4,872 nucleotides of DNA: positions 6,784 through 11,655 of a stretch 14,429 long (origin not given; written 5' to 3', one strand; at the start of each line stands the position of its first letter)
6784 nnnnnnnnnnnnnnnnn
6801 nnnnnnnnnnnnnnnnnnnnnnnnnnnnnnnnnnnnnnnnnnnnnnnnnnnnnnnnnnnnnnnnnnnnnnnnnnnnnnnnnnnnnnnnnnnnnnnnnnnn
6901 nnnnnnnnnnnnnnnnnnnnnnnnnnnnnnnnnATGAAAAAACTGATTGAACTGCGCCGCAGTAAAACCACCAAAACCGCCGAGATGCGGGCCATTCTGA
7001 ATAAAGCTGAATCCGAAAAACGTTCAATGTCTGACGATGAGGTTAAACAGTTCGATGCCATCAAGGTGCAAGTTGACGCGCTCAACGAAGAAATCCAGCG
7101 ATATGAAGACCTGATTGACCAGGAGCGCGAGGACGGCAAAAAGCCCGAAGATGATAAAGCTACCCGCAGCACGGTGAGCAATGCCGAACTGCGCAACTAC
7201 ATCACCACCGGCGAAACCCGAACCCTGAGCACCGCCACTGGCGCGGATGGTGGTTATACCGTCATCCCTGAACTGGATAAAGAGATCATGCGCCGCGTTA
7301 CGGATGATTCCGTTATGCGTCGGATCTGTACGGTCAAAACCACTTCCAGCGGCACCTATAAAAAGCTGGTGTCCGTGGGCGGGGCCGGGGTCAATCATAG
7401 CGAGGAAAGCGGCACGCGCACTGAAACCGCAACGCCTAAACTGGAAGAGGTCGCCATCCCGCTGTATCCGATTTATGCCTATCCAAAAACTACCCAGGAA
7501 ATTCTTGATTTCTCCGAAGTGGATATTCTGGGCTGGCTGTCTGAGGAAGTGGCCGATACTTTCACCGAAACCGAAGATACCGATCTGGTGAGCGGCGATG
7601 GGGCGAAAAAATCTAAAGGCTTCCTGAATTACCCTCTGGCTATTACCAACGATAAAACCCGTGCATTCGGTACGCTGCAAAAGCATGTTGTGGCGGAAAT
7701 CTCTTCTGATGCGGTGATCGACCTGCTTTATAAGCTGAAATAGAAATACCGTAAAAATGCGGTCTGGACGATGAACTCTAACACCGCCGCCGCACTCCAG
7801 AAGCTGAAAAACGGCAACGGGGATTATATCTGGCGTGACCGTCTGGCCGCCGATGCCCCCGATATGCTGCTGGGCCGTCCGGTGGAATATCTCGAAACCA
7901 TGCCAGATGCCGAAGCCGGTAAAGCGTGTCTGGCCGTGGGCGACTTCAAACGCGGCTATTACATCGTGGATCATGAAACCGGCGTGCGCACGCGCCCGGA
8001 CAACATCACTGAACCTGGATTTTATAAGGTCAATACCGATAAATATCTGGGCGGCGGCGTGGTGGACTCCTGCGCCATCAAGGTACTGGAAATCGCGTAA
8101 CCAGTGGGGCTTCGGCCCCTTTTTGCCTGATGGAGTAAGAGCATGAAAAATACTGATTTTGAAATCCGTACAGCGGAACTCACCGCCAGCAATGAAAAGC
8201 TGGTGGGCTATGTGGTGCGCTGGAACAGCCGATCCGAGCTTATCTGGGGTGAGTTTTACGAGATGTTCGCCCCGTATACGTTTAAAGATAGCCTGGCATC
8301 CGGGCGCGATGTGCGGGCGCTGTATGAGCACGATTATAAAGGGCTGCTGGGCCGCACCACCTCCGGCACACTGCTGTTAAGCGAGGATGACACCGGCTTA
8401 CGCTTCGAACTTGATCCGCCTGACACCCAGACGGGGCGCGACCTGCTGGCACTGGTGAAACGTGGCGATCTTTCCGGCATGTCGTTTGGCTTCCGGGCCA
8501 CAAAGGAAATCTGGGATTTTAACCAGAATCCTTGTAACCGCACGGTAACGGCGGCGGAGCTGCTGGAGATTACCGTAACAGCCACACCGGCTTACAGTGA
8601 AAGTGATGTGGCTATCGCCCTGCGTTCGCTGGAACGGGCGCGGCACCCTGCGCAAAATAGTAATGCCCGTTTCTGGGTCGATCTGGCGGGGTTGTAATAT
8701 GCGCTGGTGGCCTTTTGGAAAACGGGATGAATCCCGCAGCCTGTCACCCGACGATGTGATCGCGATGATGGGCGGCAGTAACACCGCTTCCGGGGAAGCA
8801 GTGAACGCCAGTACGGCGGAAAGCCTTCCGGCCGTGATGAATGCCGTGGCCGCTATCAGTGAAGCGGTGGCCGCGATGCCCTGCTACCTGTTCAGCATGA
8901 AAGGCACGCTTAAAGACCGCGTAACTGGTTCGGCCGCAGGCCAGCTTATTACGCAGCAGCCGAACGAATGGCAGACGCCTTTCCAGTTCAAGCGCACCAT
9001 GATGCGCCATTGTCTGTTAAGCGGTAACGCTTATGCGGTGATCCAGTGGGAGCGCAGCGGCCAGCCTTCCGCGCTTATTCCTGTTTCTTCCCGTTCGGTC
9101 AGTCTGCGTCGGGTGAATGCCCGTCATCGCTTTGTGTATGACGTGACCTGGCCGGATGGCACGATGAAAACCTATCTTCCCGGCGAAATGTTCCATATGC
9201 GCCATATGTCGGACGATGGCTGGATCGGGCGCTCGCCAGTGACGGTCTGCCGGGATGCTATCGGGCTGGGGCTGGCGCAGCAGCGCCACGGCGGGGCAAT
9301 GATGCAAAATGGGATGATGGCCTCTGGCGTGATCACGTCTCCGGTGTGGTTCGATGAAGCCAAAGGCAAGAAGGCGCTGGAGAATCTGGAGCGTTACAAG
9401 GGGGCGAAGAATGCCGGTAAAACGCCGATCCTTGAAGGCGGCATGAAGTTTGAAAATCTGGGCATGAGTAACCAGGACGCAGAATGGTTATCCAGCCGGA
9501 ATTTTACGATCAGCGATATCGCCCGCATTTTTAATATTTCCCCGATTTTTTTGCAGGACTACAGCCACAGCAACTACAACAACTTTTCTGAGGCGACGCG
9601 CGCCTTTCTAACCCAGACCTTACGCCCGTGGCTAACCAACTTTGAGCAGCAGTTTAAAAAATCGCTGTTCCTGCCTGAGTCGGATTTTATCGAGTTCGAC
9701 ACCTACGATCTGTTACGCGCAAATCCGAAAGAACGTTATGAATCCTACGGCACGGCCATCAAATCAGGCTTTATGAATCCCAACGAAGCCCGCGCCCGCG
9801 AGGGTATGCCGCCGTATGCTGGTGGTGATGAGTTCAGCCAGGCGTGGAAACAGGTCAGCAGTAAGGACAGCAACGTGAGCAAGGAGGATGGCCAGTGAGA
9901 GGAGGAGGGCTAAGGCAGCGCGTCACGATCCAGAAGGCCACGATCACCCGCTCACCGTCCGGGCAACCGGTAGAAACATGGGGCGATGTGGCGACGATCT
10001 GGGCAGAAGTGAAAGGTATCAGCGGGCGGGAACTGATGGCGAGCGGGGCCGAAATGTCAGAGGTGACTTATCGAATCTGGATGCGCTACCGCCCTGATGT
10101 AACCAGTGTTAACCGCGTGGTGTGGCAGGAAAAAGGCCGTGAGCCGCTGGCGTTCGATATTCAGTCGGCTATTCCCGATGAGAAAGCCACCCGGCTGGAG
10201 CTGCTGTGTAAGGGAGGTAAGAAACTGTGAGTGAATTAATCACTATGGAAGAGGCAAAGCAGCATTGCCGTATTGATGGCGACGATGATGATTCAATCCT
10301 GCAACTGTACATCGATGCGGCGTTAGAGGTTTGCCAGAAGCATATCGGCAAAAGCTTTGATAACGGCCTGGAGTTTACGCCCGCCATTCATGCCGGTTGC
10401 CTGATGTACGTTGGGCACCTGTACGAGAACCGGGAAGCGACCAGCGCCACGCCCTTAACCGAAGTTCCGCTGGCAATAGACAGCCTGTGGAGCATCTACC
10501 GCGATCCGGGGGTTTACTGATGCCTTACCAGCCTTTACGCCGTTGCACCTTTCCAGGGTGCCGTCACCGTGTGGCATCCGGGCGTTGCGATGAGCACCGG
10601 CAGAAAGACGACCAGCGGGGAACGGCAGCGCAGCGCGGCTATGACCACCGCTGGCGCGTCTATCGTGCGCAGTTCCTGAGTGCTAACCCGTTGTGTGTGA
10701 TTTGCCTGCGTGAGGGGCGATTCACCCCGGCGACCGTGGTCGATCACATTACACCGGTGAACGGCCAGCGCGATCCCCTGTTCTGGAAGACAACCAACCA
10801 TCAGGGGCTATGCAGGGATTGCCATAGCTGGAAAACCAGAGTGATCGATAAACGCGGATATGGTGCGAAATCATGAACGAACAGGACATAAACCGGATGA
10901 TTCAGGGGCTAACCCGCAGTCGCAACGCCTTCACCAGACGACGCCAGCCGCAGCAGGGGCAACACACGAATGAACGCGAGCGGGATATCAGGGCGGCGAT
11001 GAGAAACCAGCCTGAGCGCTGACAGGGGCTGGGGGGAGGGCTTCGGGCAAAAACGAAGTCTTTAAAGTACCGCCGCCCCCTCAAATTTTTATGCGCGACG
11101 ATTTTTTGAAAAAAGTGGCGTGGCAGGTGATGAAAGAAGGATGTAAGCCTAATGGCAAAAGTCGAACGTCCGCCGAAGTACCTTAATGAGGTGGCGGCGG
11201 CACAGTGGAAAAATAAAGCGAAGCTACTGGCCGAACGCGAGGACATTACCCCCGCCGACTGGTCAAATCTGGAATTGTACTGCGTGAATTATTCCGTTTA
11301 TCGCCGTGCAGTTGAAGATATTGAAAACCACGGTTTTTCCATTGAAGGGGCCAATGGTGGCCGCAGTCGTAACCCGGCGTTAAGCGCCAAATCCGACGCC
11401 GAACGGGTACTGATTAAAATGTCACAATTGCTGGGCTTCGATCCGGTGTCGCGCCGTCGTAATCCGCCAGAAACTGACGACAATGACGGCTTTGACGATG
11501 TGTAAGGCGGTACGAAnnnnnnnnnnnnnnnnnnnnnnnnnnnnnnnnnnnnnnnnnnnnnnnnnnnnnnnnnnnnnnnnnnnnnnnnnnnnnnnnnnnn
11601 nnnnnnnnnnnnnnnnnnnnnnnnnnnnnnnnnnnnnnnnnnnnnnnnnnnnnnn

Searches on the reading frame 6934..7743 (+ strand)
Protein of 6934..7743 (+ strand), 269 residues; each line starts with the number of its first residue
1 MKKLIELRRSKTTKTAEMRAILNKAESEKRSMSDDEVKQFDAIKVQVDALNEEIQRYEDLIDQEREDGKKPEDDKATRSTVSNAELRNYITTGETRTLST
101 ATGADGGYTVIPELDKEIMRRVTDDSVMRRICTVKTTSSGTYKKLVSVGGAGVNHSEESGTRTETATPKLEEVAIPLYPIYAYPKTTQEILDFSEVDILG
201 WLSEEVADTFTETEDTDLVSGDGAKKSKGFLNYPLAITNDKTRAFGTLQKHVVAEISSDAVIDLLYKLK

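Call 7: search_protein_families(library=pfam, proteins=[window:6934-7743:+], max_evalue=0.01)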
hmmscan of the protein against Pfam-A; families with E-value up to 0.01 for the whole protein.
window:6934-7743:+ (269 aa): 1 family
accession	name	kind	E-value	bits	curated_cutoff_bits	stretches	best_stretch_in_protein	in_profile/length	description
PF05065.19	Phage_capsid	-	7.1e-33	114.6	24.2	1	106-269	1-159/280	Phage capsid family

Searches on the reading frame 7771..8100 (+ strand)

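Call 7: search_protein_families(library=pfam, proteins=[window:7771-8100:+], max_evalue=0.01)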
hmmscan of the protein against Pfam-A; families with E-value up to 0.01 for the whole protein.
window:7771-8100:+ (109 aa): 1 family
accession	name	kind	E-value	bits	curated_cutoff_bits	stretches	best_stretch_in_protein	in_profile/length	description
PF05065.19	Phage_capsid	-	9.1e-23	81.5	24.2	1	1-107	170-279/280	Phage capsid family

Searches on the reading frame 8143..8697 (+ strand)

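Call 7: search_protein_families(library=pfam, proteins=[window:8143-8697:+], max_evalue=0.01)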
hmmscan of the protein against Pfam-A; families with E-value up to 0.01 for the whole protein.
window:8143-8697:+ (184 aa): 1 family
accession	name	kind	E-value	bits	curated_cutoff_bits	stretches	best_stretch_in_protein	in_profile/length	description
PF04586.22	Peptidase_S78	-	9.3e-46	156.4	21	1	5-166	2-162/165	Caudovirus prohead serine protease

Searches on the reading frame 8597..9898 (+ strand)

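Call 10: search_protein_families(library=pfam, proteins=[window:8597-9898:+], max_evalue=0.01)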
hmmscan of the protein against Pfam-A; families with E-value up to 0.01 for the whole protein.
window:8597-9898:+ (433 aa): 1 family
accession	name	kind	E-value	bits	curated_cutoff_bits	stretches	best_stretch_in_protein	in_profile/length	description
PF04860.17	Phage_portal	-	6.4e-93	311.9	39.1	1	78-403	1-321/321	Phage portal protein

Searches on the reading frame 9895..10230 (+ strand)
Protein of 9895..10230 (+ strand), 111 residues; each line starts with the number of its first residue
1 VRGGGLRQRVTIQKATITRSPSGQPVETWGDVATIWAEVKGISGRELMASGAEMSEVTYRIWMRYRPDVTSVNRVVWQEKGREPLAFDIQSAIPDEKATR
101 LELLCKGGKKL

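Call 10: search_protein_families(library=pfam, proteins=[window:9895-10230:+], max_evalue=0.01)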
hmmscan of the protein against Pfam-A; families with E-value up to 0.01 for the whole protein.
window:9895-10230:+ (111 aa): 1 family
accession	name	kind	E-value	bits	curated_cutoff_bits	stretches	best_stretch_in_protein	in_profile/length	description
PF05521.18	Phage_HCP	-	2.9e-25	89.3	25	1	1-106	1-104/106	Phage head completion protein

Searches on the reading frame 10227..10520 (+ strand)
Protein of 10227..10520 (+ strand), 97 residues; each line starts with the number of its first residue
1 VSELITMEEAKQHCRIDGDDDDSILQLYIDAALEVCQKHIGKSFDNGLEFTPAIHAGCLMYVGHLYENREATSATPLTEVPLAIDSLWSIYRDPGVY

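Call 10: search_protein_families(library=pfam, proteins=[window:10227-10520:+], max_evalue=0.01)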
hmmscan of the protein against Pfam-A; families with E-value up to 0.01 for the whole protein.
window:10227-10520:+ (97 aa): 1 family
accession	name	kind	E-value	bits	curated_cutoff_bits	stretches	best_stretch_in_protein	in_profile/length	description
PF05135.19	Phage_connect_1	-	1.7e-12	48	21.2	1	5-74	2-75/101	Phage gp6-like head-tail connector protein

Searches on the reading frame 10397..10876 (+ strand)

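Call 10: search_protein_families(library=pfam, proteins=[window:10397-10876:+], max_evalue=0.01)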
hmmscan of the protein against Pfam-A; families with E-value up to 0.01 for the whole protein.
window:10397-10876:+ (159 aa): 1 family
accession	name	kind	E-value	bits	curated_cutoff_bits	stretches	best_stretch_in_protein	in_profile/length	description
PF01844.29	HNH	-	3.7e-06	27.4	21.4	1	100-147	1-45/47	HNH endonuclease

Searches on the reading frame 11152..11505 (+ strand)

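Call 10: search_protein_families(library=pfam, proteins=[window:11152-11505:+], max_evalue=0.01)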
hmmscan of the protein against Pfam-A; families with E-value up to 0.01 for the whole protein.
window:11152-11505:+ (117 aa): 1 family
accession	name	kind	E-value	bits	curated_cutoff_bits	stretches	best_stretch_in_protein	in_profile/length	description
PF05119.17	Terminase_4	-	8.6e-24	84.2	24.7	1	15-110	1-97/98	Phage terminase, small subunit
